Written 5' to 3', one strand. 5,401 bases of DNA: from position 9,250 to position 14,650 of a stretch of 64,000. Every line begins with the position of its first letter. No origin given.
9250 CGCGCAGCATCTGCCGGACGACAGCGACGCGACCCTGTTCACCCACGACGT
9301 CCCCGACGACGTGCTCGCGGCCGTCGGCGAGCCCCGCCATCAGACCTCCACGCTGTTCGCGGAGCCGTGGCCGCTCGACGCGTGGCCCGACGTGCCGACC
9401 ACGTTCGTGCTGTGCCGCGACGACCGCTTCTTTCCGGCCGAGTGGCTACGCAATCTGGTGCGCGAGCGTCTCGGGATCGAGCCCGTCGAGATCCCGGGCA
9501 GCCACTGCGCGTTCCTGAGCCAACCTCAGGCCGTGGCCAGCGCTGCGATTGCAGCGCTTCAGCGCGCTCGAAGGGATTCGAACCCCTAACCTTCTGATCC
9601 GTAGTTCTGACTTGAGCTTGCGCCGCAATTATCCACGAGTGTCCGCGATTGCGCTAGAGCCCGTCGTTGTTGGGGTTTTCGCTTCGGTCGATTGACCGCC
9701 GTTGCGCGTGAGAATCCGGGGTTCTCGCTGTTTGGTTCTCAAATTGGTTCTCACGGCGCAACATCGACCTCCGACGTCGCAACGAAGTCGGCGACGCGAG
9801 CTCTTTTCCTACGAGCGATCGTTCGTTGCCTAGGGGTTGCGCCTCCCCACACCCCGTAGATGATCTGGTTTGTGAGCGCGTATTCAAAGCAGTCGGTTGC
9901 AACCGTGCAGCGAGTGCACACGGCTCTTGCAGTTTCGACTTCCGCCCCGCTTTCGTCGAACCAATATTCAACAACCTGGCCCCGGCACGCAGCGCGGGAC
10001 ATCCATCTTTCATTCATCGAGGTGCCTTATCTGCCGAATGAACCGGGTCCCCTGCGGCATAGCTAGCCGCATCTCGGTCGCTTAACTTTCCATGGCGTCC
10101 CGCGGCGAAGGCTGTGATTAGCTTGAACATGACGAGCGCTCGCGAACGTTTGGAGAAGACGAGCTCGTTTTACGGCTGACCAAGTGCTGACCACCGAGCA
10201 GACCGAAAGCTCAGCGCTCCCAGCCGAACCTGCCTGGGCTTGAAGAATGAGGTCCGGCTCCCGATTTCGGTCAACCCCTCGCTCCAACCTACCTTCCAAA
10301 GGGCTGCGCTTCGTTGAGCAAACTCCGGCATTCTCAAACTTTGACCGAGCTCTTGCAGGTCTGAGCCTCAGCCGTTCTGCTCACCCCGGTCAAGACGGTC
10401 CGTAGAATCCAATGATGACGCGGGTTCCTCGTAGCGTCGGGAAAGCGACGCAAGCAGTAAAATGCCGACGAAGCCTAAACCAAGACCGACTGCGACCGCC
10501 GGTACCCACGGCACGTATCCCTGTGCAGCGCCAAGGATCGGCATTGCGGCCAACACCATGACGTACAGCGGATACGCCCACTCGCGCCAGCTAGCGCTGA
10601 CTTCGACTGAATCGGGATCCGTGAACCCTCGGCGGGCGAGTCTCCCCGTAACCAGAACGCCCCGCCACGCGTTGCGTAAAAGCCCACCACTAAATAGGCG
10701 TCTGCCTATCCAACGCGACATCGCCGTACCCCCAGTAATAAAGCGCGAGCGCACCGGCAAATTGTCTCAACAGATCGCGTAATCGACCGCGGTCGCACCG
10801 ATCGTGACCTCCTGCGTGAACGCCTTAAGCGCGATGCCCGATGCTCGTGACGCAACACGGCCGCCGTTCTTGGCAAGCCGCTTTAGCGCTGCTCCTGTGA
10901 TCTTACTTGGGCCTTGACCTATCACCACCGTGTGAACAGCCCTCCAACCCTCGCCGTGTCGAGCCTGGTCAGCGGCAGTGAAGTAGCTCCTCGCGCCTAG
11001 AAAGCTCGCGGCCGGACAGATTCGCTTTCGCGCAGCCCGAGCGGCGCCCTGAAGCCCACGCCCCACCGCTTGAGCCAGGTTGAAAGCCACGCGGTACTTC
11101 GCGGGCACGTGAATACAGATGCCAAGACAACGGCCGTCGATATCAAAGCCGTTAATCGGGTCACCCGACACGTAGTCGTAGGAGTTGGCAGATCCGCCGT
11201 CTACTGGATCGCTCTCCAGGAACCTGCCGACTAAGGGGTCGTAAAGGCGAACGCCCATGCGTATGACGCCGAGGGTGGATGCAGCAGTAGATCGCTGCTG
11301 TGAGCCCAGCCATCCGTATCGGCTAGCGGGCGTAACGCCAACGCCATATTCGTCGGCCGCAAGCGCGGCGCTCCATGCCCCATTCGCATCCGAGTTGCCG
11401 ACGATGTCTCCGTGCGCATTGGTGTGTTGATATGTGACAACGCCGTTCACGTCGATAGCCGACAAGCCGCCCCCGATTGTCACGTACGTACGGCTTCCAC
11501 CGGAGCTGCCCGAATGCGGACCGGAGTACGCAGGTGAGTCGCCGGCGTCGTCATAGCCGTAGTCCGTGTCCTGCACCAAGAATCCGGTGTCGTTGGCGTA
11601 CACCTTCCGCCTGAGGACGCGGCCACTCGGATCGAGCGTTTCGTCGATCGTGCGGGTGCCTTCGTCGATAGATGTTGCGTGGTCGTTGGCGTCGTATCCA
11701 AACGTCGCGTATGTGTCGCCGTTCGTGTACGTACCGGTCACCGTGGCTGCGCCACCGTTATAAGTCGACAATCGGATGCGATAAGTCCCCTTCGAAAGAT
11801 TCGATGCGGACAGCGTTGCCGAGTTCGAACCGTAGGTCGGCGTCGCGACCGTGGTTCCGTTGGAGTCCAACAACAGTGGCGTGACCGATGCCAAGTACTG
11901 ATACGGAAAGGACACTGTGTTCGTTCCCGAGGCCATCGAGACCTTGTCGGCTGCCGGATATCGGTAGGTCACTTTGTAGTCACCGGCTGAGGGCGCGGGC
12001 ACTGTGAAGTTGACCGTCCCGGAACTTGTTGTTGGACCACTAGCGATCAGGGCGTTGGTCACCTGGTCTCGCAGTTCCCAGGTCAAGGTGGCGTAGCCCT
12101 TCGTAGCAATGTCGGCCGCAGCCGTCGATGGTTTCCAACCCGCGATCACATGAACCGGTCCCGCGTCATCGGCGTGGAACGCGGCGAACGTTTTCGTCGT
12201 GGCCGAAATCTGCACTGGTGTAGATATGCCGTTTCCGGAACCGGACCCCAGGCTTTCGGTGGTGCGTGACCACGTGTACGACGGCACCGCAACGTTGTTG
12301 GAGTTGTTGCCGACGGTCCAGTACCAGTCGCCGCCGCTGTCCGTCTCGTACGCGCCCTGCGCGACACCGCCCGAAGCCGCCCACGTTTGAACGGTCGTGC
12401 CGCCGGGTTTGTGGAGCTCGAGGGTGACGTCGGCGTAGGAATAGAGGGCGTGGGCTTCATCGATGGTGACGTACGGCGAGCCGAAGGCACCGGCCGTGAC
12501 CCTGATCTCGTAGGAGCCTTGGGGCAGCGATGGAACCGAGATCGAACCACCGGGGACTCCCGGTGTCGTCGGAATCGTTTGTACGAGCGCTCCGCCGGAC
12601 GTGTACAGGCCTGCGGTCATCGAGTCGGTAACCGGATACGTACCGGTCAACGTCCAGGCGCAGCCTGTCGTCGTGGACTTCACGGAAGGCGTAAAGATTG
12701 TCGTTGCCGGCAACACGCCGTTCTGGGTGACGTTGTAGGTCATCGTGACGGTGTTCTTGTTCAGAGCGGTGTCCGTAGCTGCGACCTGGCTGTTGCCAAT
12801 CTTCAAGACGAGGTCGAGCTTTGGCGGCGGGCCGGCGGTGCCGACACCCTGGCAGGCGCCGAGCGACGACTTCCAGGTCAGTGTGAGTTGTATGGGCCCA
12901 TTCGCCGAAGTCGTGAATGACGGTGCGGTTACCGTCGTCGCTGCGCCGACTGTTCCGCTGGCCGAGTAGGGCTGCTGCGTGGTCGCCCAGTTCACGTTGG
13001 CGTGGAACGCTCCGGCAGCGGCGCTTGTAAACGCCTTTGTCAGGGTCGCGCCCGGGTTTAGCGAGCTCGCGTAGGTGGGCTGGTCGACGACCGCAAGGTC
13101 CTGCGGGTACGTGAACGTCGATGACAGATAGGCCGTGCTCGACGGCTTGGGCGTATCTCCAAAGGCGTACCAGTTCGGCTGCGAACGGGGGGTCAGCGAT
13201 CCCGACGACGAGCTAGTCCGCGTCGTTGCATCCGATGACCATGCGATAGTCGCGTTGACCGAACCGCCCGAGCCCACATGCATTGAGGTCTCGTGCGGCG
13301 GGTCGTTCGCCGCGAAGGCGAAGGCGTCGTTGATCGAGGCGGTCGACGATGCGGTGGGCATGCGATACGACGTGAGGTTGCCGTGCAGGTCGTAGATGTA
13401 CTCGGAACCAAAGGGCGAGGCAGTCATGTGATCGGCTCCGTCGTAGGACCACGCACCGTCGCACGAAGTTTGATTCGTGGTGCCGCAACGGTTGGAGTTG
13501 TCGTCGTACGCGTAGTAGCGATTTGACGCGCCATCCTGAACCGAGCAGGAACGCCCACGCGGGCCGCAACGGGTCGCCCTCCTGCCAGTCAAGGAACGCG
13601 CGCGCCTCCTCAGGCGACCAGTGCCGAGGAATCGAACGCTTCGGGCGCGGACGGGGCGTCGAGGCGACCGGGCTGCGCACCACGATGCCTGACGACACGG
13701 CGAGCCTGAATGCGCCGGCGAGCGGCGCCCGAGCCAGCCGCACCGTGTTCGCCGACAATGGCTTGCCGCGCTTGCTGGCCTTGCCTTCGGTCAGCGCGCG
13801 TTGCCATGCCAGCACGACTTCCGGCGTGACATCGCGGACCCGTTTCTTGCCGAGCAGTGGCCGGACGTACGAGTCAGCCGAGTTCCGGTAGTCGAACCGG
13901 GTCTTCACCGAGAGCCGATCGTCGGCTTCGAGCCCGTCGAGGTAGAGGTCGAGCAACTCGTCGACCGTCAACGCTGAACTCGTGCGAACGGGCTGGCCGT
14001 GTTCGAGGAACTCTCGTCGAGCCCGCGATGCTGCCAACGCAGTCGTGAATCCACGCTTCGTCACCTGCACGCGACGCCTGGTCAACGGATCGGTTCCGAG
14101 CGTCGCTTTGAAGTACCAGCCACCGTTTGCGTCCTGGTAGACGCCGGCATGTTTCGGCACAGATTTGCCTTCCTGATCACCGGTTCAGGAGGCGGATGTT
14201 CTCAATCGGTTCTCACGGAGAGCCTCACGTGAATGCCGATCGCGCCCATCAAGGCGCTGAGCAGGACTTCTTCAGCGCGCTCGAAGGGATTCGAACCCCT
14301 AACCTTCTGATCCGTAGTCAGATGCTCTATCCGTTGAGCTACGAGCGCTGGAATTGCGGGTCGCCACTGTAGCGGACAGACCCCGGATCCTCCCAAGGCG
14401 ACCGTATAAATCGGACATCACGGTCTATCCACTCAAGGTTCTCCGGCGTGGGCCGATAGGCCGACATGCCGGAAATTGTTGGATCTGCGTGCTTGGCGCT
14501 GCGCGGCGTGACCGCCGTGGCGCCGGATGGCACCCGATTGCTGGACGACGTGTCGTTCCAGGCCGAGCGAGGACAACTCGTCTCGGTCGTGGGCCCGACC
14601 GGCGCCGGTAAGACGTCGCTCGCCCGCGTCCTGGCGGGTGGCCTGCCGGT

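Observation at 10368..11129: Unassigned 119-aa toxin tip after the RHS core, followed by a 2-TM candidate immunity gene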

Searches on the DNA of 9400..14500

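Call 75: search_rna_families(source=window, start=9400, end=14500, threshold=evalue, max_evalue=0.1)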
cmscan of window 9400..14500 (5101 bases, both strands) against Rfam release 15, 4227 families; matches with E-value up to 0.1: 2.
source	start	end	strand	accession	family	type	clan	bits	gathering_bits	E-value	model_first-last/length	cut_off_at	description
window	14276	14348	-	RF00005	tRNA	Gene; tRNA;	CL00001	70.1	29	2.4e-14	1-71/71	no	tRNA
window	14275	14348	+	RF04354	Plastid-ycf2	Cis-reg;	-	31.7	65.7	0.00096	1-75/75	no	Plastid-ycf2 5UTR RNA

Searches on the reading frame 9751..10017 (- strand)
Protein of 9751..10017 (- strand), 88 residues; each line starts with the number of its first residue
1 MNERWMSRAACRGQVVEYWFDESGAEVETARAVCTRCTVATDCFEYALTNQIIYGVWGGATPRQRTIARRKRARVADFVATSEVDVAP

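Call 7: search_protein_families(library=pfam, proteins=[window:9751-10017:-], max_evalue=1)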
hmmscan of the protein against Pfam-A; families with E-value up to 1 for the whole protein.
window:9751-10017:- (88 aa): 1 family
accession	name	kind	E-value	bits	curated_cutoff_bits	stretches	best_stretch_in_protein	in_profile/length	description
PF02467.21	Whib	-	1.9e-18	67.2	23.6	1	5-66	1-63/65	Transcription factor WhiB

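Call 76: search_protein_families(library=phrogs, proteins=[window:9751-10017:-], max_evalue=0.01)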
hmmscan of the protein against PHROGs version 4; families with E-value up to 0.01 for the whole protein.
window:9751-10017:- (88 aa): 12 families
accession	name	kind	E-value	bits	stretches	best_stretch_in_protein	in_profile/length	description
phrog_472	-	transcription regulation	1.8e-20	74.3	1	2-75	37-114/523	WhiB transcriptional factor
phrog_1333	-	unknown function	1.2e-18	68.8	1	2-74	17-91/166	-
phrog_14459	-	transcription regulation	1.3e-15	59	1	3-77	14-90/137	transcriptional regulator WhiB-like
phrog_8273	-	unknown function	1.4e-15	58.8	1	3-75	108-180/216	-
phrog_10071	-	transcription regulation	4.9e-15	56.6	1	1-72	9-85/196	transcriptional regulator WhiB-like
phrog_12112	-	transcription regulation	1.7e-14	55.2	1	2-73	4-71/130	transcriptional regulator WhiB-like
phrog_31604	-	transcription regulation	5.5e-09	36.9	1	5-69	16-79/181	transcriptional regulator WhiB-like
phrog_14304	-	transcription regulation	4.4e-08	34.2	1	3-71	42-126/187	transcriptional regulator WhiB-like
phrog_9926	-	transcription regulation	3.1e-07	31.7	1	17-74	36-98/107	transcriptional regulator WhiB-like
phrog_10802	-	transcription regulation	1.8e-05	25.8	1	3-50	7-59/96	transcriptional regulator WhiB-like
phrog_1821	-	transcription regulation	2.5e-05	25.2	1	3-53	14-66/89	transcriptional regulator WhiB-like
phrog_25610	-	transcription regulation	5.8e-05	24.2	1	20-66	23-71/83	transcriptional regulator WhiB-like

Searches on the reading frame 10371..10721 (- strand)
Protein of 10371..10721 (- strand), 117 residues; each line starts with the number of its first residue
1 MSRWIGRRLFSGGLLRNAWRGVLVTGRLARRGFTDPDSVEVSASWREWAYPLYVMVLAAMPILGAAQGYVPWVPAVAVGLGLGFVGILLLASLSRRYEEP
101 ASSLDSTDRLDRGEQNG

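Call 46: find_homologous_proteins(query=A2, max_evalue=0.01)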
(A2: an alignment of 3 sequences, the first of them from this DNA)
Query A2 (3 sequences) (117 aa, profile of the alignment): 3 proteins with E <= 0.01 among 6705 candidates.
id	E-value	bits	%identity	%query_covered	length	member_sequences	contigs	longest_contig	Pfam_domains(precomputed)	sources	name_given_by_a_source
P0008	9.9e-38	146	52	74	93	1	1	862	-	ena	-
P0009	1.1e-33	133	-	-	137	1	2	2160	-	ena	-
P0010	1.8e-24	103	51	72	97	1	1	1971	-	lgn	-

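Call 49: find_encoding_contigs(protein=P0009, flank=6000)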
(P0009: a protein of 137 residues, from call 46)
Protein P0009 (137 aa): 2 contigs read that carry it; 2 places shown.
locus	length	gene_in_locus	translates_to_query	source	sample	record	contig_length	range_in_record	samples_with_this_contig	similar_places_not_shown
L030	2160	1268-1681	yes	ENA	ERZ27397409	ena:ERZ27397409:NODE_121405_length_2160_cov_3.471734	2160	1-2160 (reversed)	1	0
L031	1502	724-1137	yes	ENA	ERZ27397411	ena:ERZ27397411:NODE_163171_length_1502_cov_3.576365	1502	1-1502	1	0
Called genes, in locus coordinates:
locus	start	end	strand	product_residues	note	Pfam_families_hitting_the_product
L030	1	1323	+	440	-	?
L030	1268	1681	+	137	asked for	-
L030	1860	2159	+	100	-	?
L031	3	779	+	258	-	?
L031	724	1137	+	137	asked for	-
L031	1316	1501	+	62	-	?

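Call 50: find_encoding_contigs(protein=P0010, flank=6000)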
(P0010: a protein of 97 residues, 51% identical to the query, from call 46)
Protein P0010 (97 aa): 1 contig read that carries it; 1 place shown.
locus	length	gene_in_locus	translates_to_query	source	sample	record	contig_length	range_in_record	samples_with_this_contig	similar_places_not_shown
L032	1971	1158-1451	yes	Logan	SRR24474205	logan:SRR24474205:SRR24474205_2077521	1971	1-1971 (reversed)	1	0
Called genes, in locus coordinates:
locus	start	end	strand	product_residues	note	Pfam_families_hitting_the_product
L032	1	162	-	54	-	?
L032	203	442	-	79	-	-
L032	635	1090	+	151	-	-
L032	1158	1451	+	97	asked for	-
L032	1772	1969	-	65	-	?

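Call 71: find_related_loci(query=A4, collection=genome_contigs, flank=5000)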
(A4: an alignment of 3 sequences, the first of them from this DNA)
Query A4 (117 aa) in genome_contigs; peptide patterns used: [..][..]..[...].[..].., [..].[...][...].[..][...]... (x = any residue, [..] = any of these).
109 stretches matched a pattern, but none encodes a relative of the query by tblastn (E <= 1e-3).

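Call 72: find_related_loci(query=A4, collection=metagenome_contigs, flank=5000)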
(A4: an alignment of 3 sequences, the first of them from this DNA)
Query A4 (117 aa) in metagenome_contigs; peptide patterns used: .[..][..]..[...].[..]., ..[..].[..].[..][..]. (x = any residue, [..] = any of these).
216 stretches matched a pattern, but none encodes a relative of the query by tblastn (E <= 1e-3).

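Call 76: search_protein_families(library=phrogs, proteins=[window:10371-10721:-], max_evalue=0.01)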
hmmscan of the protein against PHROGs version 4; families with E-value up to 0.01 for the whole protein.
window:10371-10721:- (117 aa): 0 families

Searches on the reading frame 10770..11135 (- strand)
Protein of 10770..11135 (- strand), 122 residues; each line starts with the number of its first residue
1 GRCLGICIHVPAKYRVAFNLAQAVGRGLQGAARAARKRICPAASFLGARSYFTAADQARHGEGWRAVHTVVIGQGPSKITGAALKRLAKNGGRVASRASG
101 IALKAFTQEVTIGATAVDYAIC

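Call 7: search_protein_families(library=pfam, proteins=[window:10770-11126:-], max_evalue=1)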
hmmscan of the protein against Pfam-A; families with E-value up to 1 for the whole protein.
seq(119 aa): 0 families

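Call 8: search_protein_families(library=ncbifam, proteins=[window:10770-11126:-], max_evalue=1)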
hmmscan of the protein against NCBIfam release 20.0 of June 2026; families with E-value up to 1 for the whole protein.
seq(119 aa): 1 family
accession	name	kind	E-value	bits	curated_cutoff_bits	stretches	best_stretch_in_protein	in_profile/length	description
NF038210.1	GMC_mycofac_3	equivalog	0.08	11.8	300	1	12-102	99-188/418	mycofactocin system GMC family oxidoreductase MftG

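Call 13: search_solved_structures(query=window:10770-11135:-, max_evalue=10)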
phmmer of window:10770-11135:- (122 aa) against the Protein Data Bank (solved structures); distinct sequences matched with E-value up to 10: 2.
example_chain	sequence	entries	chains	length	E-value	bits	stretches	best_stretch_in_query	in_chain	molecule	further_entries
2yfh_A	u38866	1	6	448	0.12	16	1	29-103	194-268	GLUTAMATE DEHYDROGENASE, NAD-SPECIFIC GLUTAMATE DEHYDROGENASE, GLUTAMATE DEHYDROGENASE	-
5c15_A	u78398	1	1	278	1.3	12.7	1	48-101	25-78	Gene 2 protein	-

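Call 20: search_protein_representatives(protein=window:10770-11135:-)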
Query: 122 residues. Proteins with E-value up to 0.001 (for the whole library): 5; up to 1e-10: 3; up to 1e-30: 1. The best 5 are listed.
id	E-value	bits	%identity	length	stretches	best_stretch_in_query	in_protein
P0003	2.4e-70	250.4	100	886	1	1-122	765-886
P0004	6.0e-13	65.4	46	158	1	34-122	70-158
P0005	7.5e-11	58.6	32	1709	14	16-76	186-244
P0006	1.9e-05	41.2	30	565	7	63-101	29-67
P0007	7.8e-04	36.0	34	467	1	38-121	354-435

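Call 22: find_encoding_contigs(protein=P0004, flank=6000)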
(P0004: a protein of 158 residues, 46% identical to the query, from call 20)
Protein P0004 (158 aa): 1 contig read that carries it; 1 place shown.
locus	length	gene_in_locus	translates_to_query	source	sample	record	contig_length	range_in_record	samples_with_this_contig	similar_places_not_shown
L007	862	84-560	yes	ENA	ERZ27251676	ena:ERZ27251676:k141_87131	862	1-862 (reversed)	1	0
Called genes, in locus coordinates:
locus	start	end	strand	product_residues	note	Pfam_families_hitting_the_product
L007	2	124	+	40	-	?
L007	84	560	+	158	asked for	-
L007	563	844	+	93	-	-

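Call 23: find_encoding_contigs(protein=P0007, flank=6000)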
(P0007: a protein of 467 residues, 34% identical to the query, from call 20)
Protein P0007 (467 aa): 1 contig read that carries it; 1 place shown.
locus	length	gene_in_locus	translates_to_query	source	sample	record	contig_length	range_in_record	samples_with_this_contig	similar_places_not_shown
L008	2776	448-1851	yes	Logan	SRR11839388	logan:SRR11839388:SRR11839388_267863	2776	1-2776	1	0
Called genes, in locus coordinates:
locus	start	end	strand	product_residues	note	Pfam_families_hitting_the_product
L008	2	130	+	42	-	?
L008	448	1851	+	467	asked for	-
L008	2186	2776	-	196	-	?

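Call 29: find_related_loci(query=A1, collection=genome_contigs, flank=6000)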
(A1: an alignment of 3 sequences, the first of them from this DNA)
Query A1 (121 aa) in genome_contigs; peptide patterns used: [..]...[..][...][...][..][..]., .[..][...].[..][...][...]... (x = any residue, [..] = any of these).
78 stretches matched a pattern, but none encodes a relative of the query by tblastn (E <= 1e-3).

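Call 30: find_related_loci(query=A1, collection=metagenome_contigs, flank=6000)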
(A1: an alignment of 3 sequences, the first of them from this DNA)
Query A1 (121 aa) in metagenome_contigs; peptide patterns used: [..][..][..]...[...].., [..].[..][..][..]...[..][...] (x = any residue, [..] = any of these).
121 stretches matched a pattern, but none encodes a relative of the query by tblastn (E <= 1e-3).

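Call 45: predict_structure(alignment_id=A1)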
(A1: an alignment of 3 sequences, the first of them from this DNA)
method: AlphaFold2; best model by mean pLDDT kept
length: 121 residues; sequences in the alignment: 3
mean_pLDDT: 43.1   pTM: 0.27
mean pLDDT of the five models: 43.1, 39.2, 36.1, 34.8, 34.6
residues with pLDDT >= 90: 0; 70-90: 0; 50-70: 31; < 50: 90
segments of 3 or more residues with pLDDT < 50: 1-10, 12-14, 25-48, 72-88, 90-121
pLDDT, mean of each block of 10 residues (from residue 1): 37 50 45 32 41 54 53 41 45 41 44 36 31
secondary structure, 60 per line:
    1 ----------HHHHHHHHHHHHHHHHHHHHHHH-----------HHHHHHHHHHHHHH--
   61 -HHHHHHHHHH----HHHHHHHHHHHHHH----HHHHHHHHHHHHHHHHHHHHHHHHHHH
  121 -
elements in order: H11-33 H45-58 H62-71 H76-89 H94-120

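Call 76: search_protein_families(library=phrogs, proteins=[window:10770-11135:-], max_evalue=0.01)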
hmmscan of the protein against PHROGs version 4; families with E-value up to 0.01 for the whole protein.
window:10770-11135:- (122 aa): 0 families

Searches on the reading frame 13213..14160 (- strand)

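Call 7: search_protein_families(library=pfam, proteins=[window:13213-14160:-], max_evalue=1)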
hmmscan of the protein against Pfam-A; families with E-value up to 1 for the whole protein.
window:13213-14160:- (315 aa): 4 families
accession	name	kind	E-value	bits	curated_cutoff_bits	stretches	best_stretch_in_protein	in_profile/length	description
PF22022.2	Phage_int_M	-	9.1e-05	23.1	27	1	81-166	14-91/96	Phage integrase central domain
PF14657.12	Arm-DNA-bind_4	-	0.00012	22.1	22.3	1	15-52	2-39/47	Arm DNA-binding domain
PF14659.12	Phage_int_SAM_3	-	0.0011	19.6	22.6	1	65-123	1-57/58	Phage integrase, N-terminal SAM-like domain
PF02899.23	Phage_int_SAM_1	-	0.0076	16.9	22.3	1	70-155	1-80/83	Phage integrase, N-terminal SAM-like domain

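Call 8: search_protein_families(library=ncbifam, proteins=[window:13213-14160:-], max_evalue=1)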
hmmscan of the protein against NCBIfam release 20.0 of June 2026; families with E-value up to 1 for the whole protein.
window:13213-14160:- (315 aa): 5 families
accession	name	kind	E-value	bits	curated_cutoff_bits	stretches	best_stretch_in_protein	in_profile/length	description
TIGR02225.1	recomb_XerD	equivalog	0.00036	19.9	329.6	1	72-195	2-118/290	site-specific tyrosine recombinase XerD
NF002331.0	PRK01287.1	subfamily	0.00097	18.2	371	1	65-191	25-152/365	site-specific tyrosine recombinase XerC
NF001399.0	PRK00283.1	subfamily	0.0013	18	279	1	67-196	6-129/300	tyrosine recombinase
TIGR02224.1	recomb_XerC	equivalog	0.0016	17.9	335.15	1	73-221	3-153/295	tyrosine recombinase XerC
NF053712.1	repair_DEAH_YoaA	equivalog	0.028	13.1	680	1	42-123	374-459/630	DNA repair helicase YoaA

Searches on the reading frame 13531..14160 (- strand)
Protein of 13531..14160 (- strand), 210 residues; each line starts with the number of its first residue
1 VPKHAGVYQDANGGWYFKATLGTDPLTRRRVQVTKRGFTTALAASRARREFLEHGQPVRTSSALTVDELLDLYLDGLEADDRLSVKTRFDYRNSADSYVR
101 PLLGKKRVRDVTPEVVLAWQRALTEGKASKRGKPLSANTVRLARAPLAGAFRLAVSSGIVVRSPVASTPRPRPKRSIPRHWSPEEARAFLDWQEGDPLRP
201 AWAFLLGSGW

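Call 76: search_protein_families(library=phrogs, proteins=[window:13531-14160:-], max_evalue=0.01)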
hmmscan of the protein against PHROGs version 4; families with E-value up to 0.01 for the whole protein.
window:13531-14160:- (210 aa): 3 families
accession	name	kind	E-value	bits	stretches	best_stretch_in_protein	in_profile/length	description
phrog_1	-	integration and excision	4.1e-23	83.5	1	8-209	117-300/611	integrase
phrog_23783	-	integration and excision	3.1e-05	25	1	18-124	16-118/162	integrase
phrog_26960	-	unknown function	0.00011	23.5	1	8-115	11-118/146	-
